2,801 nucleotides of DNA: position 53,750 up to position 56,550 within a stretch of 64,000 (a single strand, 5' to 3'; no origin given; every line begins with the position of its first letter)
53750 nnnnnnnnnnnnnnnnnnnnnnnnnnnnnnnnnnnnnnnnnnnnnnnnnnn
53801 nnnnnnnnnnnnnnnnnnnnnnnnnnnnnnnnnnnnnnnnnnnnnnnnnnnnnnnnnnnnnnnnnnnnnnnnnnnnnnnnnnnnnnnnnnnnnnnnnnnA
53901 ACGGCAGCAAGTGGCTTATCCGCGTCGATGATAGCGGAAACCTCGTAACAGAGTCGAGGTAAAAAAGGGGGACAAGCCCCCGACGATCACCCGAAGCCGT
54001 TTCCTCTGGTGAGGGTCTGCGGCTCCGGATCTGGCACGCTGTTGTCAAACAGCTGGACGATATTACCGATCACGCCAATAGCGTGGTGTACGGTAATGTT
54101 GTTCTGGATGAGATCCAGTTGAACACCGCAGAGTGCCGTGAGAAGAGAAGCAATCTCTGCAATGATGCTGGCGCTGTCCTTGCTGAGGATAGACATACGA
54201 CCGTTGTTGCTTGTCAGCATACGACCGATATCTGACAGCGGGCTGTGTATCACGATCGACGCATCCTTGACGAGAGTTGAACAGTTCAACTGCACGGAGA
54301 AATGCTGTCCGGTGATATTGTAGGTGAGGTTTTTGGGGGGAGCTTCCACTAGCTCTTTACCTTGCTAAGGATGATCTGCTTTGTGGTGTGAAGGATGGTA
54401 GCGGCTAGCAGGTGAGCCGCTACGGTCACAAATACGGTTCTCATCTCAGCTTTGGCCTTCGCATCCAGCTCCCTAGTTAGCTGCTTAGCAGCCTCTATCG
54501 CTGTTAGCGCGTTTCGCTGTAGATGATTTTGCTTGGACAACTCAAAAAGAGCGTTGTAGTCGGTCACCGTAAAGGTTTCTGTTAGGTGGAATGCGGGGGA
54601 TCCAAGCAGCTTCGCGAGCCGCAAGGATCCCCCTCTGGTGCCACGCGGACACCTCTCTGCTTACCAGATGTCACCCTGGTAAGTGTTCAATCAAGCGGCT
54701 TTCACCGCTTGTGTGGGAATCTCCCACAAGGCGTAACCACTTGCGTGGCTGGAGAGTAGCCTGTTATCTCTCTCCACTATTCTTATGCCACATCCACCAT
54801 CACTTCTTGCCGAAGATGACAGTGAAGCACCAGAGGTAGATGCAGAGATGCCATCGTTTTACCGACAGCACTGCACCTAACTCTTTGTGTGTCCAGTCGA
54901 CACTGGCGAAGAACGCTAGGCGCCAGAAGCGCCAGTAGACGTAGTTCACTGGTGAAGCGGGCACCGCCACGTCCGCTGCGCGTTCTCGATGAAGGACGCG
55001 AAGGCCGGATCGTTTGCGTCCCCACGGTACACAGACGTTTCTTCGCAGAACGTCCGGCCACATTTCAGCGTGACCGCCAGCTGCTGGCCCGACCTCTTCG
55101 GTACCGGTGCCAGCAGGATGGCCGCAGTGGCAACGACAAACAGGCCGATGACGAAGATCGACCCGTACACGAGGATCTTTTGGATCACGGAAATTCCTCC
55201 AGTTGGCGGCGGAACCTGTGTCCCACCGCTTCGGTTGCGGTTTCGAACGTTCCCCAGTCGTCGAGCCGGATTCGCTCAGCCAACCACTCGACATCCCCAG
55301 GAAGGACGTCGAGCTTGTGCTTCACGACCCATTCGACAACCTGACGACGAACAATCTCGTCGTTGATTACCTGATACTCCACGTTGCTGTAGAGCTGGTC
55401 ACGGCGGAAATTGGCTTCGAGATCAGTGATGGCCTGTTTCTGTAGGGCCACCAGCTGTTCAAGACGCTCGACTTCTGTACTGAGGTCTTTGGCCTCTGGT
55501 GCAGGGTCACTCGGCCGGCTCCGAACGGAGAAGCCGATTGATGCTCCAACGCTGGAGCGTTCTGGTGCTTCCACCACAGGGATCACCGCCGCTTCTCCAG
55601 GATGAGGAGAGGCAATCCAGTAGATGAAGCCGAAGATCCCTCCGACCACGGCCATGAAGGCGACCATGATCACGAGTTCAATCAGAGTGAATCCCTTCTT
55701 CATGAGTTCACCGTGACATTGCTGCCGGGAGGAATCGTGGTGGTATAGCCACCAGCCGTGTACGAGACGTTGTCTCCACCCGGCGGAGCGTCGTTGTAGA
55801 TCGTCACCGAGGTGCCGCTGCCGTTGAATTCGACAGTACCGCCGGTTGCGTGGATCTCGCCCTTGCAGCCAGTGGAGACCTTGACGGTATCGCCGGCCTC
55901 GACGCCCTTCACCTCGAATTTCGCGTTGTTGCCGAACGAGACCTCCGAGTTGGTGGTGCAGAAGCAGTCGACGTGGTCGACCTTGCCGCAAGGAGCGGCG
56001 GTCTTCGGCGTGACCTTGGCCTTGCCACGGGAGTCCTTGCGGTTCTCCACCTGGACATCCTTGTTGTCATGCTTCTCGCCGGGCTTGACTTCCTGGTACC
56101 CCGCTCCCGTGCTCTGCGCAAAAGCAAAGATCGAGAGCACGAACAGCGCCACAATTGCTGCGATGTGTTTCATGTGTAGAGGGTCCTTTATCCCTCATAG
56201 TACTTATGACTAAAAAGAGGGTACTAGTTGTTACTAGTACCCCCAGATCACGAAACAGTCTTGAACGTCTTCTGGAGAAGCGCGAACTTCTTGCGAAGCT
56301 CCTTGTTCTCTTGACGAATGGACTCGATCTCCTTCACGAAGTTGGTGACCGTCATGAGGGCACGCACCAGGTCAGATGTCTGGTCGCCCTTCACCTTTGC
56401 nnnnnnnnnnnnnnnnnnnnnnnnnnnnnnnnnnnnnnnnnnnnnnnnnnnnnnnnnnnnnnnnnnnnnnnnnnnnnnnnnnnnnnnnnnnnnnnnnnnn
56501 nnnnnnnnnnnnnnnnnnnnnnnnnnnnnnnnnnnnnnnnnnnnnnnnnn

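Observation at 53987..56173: Phage operon encoding a type IV pilin/pseudopilin-like protein, a secreted Cys-rich protein and small membrane proteins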

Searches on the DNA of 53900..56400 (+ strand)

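Call 5: search_dna_similar(query=window:53900-56400:+, collection=phages, mode=distant, max_rows=20)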
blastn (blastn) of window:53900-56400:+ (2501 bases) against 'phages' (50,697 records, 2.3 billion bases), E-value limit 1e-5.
No match.

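Call 22: search_rna_families(source=window, start=54300, end=55100, threshold=evalue, max_evalue=10)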
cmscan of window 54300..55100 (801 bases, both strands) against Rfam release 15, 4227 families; matches with E-value up to 10: 5.
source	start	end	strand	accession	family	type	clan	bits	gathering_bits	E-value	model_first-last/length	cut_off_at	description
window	54705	54752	+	RF00043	Plasmid_R1162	Gene; antisense;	-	20.8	55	0.51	1-75/75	no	R1162-like plasmid antisense RNA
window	54556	54680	+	RF01721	Pseudomon-groES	Cis-reg;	-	16.7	50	1.9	1-111/111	no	Pseudomon-groES RNA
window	54746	54799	-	RF00612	SNORD75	Gene; snRNA; snoRNA; CD-box;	-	14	50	2.6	1-62/62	no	Small nucleolar RNA SNORD75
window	54988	55011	+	RF01134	sR30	Gene; snRNA; snoRNA; CD-box;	-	11.6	38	3.7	34-57/57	no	Small nucleolar RNA sR30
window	54812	54867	+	RF01128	sR43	Gene; snRNA; snoRNA; CD-box;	-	11.2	45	4.9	1-56/56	no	Small nucleolar RNA sR42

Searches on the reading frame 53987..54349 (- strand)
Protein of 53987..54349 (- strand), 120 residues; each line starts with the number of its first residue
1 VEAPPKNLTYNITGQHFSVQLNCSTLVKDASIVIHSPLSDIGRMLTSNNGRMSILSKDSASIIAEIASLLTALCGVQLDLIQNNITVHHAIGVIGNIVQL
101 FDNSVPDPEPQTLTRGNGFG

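Call 6: search_protein_families(library=pfam, proteins=[window:53987-54349:-], max_evalue=1)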
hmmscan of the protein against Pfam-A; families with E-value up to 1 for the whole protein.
window:53987-54349:- (120 aa): 0 families

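Call 7: search_protein_families(library=phrogs, proteins=[window:53987-54349:-], max_evalue=1)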
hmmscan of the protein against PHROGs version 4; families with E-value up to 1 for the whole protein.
window:53987-54349:- (120 aa): 1 family
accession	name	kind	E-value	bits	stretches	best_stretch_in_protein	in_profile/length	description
phrog_2988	-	unknown function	0.31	12.3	1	48-87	2-41/111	-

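Call 69: search_protein_families(library=padloc, proteins=[window:53987-54349:-], max_evalue=0.1)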
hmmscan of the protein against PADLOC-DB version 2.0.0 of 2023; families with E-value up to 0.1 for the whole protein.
window:53987-54349:- (120 aa): 0 families

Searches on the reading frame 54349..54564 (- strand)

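Call 69: search_protein_families(library=padloc, proteins=[window:54349-54564:-], max_evalue=0.1)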
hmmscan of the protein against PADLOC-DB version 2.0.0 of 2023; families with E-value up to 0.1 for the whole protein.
window:54349-54564:- (71 aa): 1 family
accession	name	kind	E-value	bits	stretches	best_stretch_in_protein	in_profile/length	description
PDLC00559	JetA3|JetA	-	0.013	12.3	1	16-65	197-245/474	Unknown function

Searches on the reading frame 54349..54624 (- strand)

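Call 6: search_protein_families(library=pfam, proteins=[window:54349-54624:-], max_evalue=1)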
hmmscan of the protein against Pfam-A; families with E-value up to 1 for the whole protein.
window:54349-54624:- (91 aa): 1 family
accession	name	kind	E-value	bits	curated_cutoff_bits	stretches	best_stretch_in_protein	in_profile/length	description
PF06120.16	Phage_HK97_TLTM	-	0.075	12.7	24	1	24-87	148-212/295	Tail length tape measure protein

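Call 7: search_protein_families(library=phrogs, proteins=[window:54349-54624:-], max_evalue=1)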
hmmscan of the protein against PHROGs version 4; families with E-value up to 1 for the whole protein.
window:54349-54624:- (91 aa): 1 family
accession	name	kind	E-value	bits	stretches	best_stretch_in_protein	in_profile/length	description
phrog_14136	-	unknown function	0.13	13.7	1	24-60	16-54/60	-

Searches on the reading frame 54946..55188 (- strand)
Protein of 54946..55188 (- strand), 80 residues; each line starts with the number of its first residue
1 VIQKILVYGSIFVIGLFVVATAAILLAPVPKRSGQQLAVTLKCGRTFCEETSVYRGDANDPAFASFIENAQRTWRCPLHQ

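Call 6: search_protein_families(library=pfam, proteins=[window:54946-55188:-], max_evalue=1)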
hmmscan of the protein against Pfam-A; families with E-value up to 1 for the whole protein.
window:54946-55188:- (80 aa): 0 families

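Call 7: search_protein_families(library=phrogs, proteins=[window:54946-55188:-], max_evalue=1)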
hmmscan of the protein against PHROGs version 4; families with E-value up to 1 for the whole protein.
window:54946-55188:- (80 aa): 0 families

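Call 63: search_protein_families(library=ncbifam, proteins=[window:54946-55188:-], max_evalue=1)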
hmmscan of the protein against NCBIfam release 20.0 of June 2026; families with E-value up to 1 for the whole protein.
window:54946-55188:- (80 aa): 1 family
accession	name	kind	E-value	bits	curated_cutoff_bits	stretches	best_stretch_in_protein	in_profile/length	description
TIGR00122.1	birA_repr_reg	equivalog_domain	0.031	14.2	70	1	24-48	7-30/69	biotin operon repressor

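Call 69: search_protein_families(library=padloc, proteins=[window:54946-55188:-], max_evalue=0.1)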
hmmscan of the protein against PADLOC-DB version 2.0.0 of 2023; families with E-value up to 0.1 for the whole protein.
window:54946-55188:- (80 aa): 0 families
